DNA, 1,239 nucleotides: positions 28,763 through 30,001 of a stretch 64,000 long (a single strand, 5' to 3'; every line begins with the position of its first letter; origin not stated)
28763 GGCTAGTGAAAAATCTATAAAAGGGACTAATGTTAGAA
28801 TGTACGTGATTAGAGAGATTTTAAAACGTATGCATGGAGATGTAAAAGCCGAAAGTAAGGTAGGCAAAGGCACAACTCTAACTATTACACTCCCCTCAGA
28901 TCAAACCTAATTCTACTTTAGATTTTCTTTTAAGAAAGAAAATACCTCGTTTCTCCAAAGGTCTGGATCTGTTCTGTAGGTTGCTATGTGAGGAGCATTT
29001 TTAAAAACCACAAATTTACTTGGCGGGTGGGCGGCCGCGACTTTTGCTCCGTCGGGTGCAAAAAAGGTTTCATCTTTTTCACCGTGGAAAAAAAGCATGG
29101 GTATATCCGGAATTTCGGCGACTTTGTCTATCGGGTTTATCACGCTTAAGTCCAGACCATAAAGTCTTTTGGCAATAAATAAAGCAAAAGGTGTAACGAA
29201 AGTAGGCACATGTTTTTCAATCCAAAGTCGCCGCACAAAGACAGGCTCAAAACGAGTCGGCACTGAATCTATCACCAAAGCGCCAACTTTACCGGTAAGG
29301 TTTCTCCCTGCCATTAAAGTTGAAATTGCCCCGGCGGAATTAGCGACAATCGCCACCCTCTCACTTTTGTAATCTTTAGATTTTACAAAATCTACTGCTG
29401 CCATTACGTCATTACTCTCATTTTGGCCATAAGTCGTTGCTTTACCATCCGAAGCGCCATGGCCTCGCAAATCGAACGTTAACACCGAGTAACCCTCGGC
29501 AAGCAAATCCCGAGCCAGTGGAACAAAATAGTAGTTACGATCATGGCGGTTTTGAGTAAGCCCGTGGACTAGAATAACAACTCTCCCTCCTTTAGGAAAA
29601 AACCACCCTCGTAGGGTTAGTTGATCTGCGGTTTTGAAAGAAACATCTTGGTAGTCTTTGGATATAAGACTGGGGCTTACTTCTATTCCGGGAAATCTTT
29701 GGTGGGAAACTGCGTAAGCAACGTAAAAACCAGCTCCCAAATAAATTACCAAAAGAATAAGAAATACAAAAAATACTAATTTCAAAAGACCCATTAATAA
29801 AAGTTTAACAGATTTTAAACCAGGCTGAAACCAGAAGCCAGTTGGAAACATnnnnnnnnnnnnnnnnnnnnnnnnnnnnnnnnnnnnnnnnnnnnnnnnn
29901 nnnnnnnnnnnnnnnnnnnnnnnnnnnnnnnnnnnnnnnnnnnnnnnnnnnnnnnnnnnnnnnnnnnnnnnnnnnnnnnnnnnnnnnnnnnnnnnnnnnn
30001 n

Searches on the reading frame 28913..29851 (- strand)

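Call 97: search_protein_families(library=pfam, proteins=[window:28913-29851:-], max_evalue=0.001)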
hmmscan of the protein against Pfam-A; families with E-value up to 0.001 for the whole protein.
window:28913-29851:- (312 aa): 6 families
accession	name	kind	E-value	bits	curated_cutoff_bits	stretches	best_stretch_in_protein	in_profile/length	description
PF00561.26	Abhydrolase_1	-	3.7e-15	56.7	25.8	1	91-197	2-102/245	alpha/beta hydrolase fold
PF12697.13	Abhydrolase_6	-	2.9e-14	54.7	26.3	1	92-232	1-132/217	Alpha/beta hydrolase family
PF12146.15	Hydrolase_4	-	9e-13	48.5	27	1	90-193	5-105/239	Serine aminopeptidase, S33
PF02129.25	Peptidase_S15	-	3.5e-09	37.2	23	1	108-191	46-122/262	X-Pro dipeptidyl-peptidase (S15 family)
PF00326.27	Peptidase_S9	-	4e-09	36.7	22.6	1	117-312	10-211/213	Prolyl oligopeptidase family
PF20434.5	BD-FAE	-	5.9e-05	23.1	26.8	0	90-183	14-108/215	BD-FAE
